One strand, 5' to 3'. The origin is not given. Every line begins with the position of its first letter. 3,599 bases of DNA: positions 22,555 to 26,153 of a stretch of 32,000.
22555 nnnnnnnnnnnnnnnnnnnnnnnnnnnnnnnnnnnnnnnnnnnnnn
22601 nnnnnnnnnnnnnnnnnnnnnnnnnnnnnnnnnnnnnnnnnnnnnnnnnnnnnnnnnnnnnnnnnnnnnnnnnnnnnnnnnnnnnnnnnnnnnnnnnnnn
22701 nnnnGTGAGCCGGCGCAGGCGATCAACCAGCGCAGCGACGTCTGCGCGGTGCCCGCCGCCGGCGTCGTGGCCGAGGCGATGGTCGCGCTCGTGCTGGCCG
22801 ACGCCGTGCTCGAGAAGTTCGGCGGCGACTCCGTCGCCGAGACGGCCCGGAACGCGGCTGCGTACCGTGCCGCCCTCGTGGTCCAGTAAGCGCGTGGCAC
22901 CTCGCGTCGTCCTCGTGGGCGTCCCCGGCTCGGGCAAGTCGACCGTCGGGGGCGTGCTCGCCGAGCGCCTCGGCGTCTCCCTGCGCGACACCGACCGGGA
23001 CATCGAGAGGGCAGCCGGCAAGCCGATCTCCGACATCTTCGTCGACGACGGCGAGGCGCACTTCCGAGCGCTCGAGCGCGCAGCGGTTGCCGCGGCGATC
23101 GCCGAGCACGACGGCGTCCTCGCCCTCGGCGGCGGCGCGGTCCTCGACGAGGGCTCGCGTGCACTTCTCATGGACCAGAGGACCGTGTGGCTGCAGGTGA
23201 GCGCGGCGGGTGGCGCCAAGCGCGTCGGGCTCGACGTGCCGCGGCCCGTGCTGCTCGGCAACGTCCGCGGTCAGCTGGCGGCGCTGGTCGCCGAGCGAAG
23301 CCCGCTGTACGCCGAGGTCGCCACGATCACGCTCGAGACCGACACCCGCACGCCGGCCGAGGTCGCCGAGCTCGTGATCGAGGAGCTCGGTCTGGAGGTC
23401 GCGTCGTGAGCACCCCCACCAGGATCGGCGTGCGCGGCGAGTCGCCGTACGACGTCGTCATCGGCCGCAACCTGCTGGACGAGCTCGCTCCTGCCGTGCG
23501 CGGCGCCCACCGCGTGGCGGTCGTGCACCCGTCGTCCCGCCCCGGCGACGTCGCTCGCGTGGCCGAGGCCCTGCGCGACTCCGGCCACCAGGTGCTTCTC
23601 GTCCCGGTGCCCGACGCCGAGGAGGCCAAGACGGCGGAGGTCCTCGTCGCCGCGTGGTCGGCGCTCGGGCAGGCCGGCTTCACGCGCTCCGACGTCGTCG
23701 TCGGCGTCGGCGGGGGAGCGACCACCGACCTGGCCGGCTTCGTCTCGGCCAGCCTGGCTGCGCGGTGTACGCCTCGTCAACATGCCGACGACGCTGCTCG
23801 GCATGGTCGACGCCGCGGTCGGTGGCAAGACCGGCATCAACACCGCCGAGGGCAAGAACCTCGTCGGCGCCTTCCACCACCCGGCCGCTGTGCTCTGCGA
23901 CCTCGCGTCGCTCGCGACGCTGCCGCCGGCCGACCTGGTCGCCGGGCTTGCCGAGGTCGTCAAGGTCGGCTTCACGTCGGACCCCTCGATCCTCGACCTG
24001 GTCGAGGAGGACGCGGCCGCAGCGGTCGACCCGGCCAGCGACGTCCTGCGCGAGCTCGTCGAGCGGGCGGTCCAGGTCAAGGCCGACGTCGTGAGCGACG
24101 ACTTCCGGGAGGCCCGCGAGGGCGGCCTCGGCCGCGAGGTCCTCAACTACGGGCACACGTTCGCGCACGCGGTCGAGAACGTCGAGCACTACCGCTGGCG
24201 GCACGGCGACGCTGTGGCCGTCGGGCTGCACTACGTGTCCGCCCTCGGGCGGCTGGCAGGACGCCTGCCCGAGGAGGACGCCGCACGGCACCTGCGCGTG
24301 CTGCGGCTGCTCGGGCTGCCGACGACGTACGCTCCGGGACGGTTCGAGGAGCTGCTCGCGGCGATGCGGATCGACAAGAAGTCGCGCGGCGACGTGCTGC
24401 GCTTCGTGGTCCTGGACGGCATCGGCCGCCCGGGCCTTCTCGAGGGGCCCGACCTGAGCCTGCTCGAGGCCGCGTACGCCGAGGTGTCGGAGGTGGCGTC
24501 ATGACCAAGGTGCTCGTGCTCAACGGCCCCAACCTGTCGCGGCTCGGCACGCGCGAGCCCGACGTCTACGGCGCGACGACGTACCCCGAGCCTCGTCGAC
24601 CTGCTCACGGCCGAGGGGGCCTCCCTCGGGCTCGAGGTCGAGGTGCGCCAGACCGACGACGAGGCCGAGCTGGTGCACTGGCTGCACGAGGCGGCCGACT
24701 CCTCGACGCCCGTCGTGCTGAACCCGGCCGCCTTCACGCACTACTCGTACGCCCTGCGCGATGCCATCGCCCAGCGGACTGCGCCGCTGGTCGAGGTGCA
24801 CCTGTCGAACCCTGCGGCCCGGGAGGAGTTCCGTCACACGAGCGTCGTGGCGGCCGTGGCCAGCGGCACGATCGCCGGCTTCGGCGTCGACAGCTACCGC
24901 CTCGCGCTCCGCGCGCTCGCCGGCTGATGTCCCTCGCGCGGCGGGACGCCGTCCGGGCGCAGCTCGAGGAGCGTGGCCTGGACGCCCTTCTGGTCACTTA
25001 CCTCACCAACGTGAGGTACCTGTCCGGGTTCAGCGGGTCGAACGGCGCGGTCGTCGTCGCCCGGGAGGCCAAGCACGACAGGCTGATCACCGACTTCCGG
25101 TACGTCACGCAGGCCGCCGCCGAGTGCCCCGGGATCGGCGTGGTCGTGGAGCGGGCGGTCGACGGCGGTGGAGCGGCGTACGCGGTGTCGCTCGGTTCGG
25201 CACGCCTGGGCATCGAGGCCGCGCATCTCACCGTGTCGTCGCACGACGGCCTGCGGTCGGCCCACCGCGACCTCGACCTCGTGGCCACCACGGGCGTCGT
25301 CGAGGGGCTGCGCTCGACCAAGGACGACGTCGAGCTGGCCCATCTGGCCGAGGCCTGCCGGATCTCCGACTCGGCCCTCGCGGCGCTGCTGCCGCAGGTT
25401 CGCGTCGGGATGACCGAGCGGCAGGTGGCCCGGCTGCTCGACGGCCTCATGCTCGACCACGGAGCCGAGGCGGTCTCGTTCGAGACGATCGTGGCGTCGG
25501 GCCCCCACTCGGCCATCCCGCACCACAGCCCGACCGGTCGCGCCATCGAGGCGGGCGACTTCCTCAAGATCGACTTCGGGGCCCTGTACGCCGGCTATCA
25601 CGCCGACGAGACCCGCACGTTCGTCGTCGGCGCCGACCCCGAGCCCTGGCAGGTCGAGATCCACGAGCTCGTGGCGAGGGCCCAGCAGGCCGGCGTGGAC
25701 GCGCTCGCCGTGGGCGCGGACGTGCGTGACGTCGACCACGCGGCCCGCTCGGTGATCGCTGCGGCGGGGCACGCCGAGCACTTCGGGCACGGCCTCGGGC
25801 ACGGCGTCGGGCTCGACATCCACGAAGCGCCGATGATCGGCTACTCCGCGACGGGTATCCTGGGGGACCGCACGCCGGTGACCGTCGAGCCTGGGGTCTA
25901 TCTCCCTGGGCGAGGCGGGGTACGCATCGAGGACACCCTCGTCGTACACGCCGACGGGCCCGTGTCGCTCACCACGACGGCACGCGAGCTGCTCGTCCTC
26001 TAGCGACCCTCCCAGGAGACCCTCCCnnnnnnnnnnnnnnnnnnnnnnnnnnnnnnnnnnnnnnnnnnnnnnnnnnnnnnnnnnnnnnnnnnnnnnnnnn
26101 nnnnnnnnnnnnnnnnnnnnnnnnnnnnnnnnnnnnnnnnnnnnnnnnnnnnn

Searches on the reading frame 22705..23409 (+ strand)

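Call 71: search_protein_families(library=pfam, proteins=[window:22705-23409:+])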
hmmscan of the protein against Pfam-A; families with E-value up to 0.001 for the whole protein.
window:22705-23409:+ (234 aa): 3 families
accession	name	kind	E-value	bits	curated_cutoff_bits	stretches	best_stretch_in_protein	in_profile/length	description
PF01202.28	SKI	-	2.1e-38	132.4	22.1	1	74-228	1-158/159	Shikimate kinase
PF13238.12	AAA_18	-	9.5e-06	26.5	29.4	1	68-99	1-34/128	AAA domain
PF13671.12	AAA_33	-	0.00021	22.1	27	1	68-150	2-78/143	AAA domain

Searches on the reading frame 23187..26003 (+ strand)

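Call 71: search_protein_families(library=pfam, proteins=[window:23187-26003:+])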
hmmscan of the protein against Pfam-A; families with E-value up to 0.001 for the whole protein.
window:23187-26003:+ (938 aa): 6 families
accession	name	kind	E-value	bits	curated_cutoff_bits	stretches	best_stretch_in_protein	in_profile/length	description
PF00557.29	Peptidase_M24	-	4.7e-63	213.2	23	1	719-921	2-207/208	Metallopeptidase family M24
PF01321.24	Creatinase_N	-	1.6e-23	84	22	1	585-710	1-127/128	Creatinase/Prolidase N-terminal domain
PF01761.26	DHQ_synthase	-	8e-10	38.8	24.2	1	140-190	3-53/115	3-dehydroquinate synthase N-terminal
PF00465.25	Fe-ADH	-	2.4e-07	31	31.3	1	87-192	1-105/168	Iron-containing alcohol dehydrogenase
PF01220.24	DHquinase_II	-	1.5e-06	28.4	23.3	1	441-467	1-27/138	Dehydroquinase class II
PF13685.12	Fe-ADH_2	-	5.5e-05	23.6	28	1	107-191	19-98/149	Iron-containing alcohol dehydrogenase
